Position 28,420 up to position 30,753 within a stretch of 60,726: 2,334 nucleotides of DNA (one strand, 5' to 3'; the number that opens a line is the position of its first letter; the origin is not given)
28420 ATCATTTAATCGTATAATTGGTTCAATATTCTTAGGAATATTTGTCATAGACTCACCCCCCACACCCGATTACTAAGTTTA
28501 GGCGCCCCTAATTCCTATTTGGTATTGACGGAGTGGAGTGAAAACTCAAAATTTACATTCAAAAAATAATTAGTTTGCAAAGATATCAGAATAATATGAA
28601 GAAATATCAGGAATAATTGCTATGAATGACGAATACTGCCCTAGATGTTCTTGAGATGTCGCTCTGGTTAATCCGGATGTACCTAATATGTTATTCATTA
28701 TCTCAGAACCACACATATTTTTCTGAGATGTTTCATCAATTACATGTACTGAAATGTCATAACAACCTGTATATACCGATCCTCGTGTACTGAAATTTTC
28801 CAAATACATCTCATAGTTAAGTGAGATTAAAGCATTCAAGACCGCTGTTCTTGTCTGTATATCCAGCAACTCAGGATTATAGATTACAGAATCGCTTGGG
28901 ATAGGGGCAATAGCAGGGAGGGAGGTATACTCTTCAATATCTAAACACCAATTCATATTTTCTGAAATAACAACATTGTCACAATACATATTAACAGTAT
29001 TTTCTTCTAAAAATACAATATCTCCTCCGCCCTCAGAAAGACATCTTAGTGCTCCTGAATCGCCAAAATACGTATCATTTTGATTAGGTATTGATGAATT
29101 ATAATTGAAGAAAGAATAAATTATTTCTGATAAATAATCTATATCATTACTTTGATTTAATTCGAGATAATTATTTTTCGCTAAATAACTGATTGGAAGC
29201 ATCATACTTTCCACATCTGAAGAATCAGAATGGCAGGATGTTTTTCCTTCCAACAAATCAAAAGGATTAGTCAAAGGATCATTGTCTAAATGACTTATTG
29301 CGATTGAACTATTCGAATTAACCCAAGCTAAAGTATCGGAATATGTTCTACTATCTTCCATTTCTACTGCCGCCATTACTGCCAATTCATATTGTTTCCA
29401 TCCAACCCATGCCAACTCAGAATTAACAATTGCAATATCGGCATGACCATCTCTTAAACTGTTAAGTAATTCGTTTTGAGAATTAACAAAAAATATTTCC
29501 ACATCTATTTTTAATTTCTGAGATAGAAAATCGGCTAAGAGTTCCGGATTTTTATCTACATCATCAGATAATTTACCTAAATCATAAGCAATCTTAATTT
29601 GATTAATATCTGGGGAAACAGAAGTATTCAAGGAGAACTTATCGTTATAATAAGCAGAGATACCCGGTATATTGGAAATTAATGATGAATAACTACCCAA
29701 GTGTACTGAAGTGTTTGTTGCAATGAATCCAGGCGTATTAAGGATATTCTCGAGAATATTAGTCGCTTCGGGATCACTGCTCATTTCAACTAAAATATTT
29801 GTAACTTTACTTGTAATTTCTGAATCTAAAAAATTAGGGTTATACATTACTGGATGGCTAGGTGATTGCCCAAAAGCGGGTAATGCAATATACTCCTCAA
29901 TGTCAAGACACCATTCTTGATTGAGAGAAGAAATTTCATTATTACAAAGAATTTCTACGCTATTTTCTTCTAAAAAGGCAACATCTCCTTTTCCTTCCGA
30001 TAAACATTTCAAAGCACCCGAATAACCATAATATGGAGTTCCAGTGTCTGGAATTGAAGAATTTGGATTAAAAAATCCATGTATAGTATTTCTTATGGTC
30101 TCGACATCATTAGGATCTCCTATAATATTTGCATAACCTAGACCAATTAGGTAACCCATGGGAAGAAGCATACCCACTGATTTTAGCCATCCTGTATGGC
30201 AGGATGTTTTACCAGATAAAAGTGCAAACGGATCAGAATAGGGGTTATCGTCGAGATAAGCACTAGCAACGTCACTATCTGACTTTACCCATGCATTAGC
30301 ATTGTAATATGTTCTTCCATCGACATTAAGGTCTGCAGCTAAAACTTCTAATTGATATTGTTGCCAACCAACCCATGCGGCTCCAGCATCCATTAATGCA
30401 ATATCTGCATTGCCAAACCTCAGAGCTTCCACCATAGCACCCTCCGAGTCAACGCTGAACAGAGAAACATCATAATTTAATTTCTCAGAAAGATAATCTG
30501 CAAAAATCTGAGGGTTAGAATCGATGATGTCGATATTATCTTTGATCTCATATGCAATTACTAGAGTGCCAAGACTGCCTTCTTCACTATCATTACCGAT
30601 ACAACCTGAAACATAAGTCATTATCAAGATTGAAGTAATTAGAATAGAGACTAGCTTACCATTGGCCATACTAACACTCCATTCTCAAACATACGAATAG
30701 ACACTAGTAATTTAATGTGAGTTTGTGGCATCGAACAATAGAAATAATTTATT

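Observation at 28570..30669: Bilobal transferrin-like lipoprotein wired to a PhnC/PhnE-type ABC importer; the second lobe has a substituted ligand set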

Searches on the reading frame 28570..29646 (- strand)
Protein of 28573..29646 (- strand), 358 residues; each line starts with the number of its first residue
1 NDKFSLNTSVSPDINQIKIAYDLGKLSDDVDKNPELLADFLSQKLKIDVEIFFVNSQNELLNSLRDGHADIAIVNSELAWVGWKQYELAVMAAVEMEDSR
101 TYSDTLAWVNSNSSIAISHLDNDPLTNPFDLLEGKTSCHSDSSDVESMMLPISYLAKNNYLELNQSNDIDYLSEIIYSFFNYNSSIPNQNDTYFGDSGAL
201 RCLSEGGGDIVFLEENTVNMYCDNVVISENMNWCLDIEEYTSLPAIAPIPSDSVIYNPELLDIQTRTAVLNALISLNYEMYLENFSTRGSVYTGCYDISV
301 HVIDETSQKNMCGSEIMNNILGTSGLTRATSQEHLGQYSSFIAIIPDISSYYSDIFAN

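Call 30: search_solved_structures(query=window:28573-29646:-, max_evalue=1, show_alignments=2)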
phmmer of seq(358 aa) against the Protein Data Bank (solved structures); distinct sequences matched with E-value up to 1: 95 (the best 60 are shown).
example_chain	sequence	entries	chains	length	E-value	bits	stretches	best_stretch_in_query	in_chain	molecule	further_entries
6xr0_M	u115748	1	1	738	4.5e-15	59.1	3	183-225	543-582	Melanotransferrin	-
1lfg_A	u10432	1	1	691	1.8e-11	47.3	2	182-237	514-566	LACTOFERRIN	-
1lcf_A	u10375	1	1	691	1.8e-11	47.2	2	182-237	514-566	LACTOFERRIN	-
1lfh_A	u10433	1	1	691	1.9e-11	47.2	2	182-237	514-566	LACTOFERRIN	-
1bka_A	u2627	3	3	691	2.5e-11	46.8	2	182-237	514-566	LACTOFERRIN | Lactotransferrin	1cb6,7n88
1b0l_A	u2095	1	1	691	2.5e-11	46.8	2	182-237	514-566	PROTEIN (LACTOFERRIN)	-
1fck_A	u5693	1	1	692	2.5e-11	46.8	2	182-237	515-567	LACTOFERRIN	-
1lfi_A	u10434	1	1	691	2.6e-11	46.8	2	182-237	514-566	LACTOFERRIN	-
1n76_A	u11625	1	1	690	3.2e-11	46.5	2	182-236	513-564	LACTOFERRIN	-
2bjj_X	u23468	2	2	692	3.2e-11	46.4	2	182-236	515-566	LACTOTRANSFERRIN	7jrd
1sqy_A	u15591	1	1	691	3.3e-11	46.4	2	182-237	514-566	lactoferrin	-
1b1x_A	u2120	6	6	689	8.5e-11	45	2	178-236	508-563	LACTOFERRIN | Lactotransferrin | PROTEIN (LACTOFERRIN)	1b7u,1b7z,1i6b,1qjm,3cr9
1f9b_A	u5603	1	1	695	8.8e-11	45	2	178-236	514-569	LACTOTRANSFERRIN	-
1ce2_A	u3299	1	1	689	1.4e-10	44.4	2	183-218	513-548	PROTEIN (LACTOFERRIN)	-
1biy_A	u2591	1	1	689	1.4e-10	44.4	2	183-218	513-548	LACTOFERRIN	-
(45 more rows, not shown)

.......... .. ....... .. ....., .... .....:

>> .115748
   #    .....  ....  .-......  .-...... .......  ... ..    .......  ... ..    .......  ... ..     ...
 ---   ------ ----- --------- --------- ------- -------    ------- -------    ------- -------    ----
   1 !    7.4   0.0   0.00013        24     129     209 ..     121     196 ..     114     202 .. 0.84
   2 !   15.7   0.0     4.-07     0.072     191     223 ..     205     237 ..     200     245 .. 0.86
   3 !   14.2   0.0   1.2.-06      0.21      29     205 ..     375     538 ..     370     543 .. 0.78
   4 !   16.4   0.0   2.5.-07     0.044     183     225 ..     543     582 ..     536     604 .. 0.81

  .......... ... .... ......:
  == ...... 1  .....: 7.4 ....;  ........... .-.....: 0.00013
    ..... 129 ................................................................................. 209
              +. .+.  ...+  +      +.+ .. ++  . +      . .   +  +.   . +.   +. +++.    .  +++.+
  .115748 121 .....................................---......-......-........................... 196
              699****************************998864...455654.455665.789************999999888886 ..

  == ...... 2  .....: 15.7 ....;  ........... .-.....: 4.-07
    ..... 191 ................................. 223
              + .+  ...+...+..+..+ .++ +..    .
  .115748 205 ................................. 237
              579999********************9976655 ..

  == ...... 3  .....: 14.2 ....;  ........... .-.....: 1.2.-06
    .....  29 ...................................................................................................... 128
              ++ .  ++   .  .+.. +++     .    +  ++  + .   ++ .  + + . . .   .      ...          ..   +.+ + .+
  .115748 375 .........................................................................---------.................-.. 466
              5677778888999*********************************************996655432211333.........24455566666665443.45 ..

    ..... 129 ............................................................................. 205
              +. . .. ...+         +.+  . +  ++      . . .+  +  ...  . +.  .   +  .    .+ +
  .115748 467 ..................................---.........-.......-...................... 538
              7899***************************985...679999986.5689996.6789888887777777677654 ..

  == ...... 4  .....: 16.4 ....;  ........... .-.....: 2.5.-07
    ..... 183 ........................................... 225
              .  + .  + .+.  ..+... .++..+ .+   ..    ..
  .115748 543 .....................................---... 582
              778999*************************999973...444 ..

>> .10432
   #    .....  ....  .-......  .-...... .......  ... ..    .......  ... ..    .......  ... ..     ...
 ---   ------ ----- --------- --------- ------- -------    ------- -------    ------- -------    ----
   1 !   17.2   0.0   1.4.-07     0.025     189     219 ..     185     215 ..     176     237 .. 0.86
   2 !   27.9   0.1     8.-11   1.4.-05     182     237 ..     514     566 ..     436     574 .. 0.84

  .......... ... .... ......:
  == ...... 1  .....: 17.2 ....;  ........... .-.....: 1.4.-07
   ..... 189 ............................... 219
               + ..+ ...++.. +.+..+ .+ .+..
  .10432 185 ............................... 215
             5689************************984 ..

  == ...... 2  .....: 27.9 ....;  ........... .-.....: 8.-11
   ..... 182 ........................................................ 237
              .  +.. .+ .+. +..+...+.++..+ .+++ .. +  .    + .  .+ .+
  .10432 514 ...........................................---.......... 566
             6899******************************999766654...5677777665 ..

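Call 76: search_protein_families(library=pfam, proteins=[window:28570-29604:-], max_evalue=0.01)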
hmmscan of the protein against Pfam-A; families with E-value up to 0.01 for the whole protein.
window:28570-29604:- (344 aa): 3 families
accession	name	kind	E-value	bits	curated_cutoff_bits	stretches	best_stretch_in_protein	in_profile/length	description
PF12974.12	Phosphonate-bd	-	5.4e-14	52.6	27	1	18-264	14-218/242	ABC transporter, phosphonate, periplasmic substrate-binding protein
PF00405.22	Transferrin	-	2.1e-07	30.9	20.3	1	175-210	180-215/328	Transferrin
PF03466.25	LysR_substrate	-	0.0011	18.8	28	1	20-68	22-69/209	LysR substrate binding domain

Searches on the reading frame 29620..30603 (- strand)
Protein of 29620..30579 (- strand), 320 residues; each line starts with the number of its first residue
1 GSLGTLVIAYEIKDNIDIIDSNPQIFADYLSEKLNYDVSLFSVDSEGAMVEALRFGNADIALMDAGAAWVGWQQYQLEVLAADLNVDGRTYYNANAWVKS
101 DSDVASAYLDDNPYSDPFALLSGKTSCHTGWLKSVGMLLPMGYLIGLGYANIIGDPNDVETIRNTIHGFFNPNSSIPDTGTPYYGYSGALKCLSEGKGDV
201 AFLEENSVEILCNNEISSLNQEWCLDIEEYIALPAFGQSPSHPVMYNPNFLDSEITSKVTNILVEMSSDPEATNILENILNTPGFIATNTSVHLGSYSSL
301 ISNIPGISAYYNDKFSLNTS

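Call 31: search_solved_structures(query=window:29647-30603:-, max_evalue=1, show_alignments=0)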
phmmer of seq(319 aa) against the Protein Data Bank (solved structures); distinct sequences matched with E-value up to 1: 97 (the best 60 are shown).
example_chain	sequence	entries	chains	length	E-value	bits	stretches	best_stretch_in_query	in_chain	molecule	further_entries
1lcf_A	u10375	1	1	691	5e-21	78.4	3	113-236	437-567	LACTOFERRIN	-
1lfh_A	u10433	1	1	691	5.1e-21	78.3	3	113-236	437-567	LACTOFERRIN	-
1sqy_A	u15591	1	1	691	5.1e-21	78.3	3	113-236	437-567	lactoferrin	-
1fck_A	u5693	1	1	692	5.8e-21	78.1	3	113-236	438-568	LACTOFERRIN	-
1lfi_A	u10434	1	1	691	6e-21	78.1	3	113-236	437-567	LACTOFERRIN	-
1b1x_A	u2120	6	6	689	6e-21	78.1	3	63-237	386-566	LACTOFERRIN | Lactotransferrin | PROTEIN (LACTOFERRIN)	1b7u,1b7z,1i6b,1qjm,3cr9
1f9b_A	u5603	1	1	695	6.1e-21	78.1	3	64-237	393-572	LACTOTRANSFERRIN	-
1b0l_A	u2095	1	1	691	6.3e-21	78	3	113-236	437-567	PROTEIN (LACTOFERRIN)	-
1bka_A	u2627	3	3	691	6.3e-21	78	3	113-236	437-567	LACTOFERRIN | Lactotransferrin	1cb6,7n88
1lfg_A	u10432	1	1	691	6.7e-21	77.9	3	123-236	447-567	LACTOFERRIN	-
1n76_A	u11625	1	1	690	1.4e-20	76.9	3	113-236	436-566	LACTOFERRIN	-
2bjj_X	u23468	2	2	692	1.4e-20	76.9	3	113-236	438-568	LACTOTRANSFERRIN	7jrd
1aiv_A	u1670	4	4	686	5e-20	75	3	41-218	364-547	OVOTRANSFERRIN | serum transferrin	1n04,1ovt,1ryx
8fei_A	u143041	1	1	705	6.2e-20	74.7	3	42-218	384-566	Ovotransferrin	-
2d3i_A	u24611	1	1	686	8.3e-20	74.3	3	41-218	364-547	Ovotransferrin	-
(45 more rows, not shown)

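Call 37: find_related_loci(query=A2, collection=genome_contigs, flank=10000)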
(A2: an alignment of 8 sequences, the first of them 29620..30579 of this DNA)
Query A2 (320 aa) in genome_contigs; peptide patterns used: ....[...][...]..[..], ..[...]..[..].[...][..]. (x = any residue, [..] = any of these).
599 stretches matched a pattern (row limit reached: there are more); 440 encode a relative of the query (tblastn E <= 1e-3); the best 80 are kept; 80 distinct loci.
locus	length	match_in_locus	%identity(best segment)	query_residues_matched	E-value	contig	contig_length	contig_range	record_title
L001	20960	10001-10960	94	1-320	0e+0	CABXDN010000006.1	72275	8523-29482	uncultured Candidatus Poseidoniales archaeon isolate AG-313-L18 genome assembly, contig: AG-313-L18_NODE_6, whole genome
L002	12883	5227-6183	94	2-320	0e+0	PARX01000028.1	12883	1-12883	MAG: Rhodobacteraceae bacterium isolate SAT2 36568, whole genome shotgun sequence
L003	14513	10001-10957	93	2-320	0e+0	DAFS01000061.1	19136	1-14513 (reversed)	MAG TPA_asm: Euryarchaeota archaeon UBA89 UBA89_contig_13551, whole genome shotgun sequence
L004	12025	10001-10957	94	2-320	0e+0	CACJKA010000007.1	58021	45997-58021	uncultured Candidatus Poseidoniales archaeon isolate AG-447-I14 genome assembly, contig: AG-447-I14_NODE_7, whole genome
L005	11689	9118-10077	93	1-320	0e+0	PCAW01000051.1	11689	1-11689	MAG: Methanobacteriota archaeon isolate NP128 MHASMcontig_313791, whole genome shotgun sequence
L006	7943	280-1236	90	2-320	0e+0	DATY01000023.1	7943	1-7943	MAG TPA_asm: Euryarchaeota archaeon UBA605 UBA605_contig_44540, whole genome shotgun sequence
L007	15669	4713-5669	83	2-320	0e+0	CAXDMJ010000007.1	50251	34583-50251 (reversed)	MAG TPA_asm: uncultured Candidatus Poseidoniales archaeon isolate SRR5788345_binner13_Refined_12 genome assembly, contig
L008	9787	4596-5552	83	2-320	0e+0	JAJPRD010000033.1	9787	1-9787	MAG: Candidatus Thalassarchaeaceae archaeon isolate MAG_45 20082D-01-04-S10-L004-001_3786, whole genome shotgun sequence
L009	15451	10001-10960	73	1-320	1e-165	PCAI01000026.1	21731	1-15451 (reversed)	MAG: Methanobacteriota archaeon isolate NP1344 13702, whole genome shotgun sequence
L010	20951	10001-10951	74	2-318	1e-164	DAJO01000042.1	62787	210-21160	MAG TPA_asm: Euryarchaeota archaeon UBA257 UBA257_contig_68145, whole genome shotgun sequence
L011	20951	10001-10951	74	2-318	5e-164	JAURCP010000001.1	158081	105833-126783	MAG: Thermoplasmatota archaeon isolate SFB_27D_50_5 NODE_1_length_158081_cov_9.951570, whole genome shotgun sequence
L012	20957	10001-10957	74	2-320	2e-163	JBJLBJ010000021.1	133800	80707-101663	MAG: Candidatus Thalassarchaeaceae archaeon isolate LRMED-428 MGIIb-N1LRMED-428-C3, whole genome shotgun sequence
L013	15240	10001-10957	74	2-320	1e-163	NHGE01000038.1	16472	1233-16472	MAG: Euryarchaeota archaeon TMED129 3945, whole genome shotgun sequence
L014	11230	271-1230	70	1-320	3e-161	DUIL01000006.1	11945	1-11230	MAG TPA_asm: Candidatus Thalassarchaeaceae archaeon isolate UBA12570 contig_13485, whole genome shotgun sequence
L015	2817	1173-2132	70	1-320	7e-171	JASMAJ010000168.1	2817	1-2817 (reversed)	MAG: Candidatus Thalassarchaeaceae archaeon isolate ETNP2_MAG_92 NODE_168_length_2817_cov_1.258394, whole genome shotgun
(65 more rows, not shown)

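Call 76: search_protein_families(library=pfam, proteins=[window:29620-30579:-], max_evalue=0.01)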
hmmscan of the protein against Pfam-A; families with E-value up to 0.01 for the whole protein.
window:29620-30579:- (320 aa): 2 families
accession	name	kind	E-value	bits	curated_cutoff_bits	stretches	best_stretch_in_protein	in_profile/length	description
PF12974.12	Phosphonate-bd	-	1e-21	77.9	27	1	24-289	17-238/242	ABC transporter, phosphonate, periplasmic substrate-binding protein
PF00405.22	Transferrin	-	2.1e-17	63.8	20.3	2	41-171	32-149/328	Transferrin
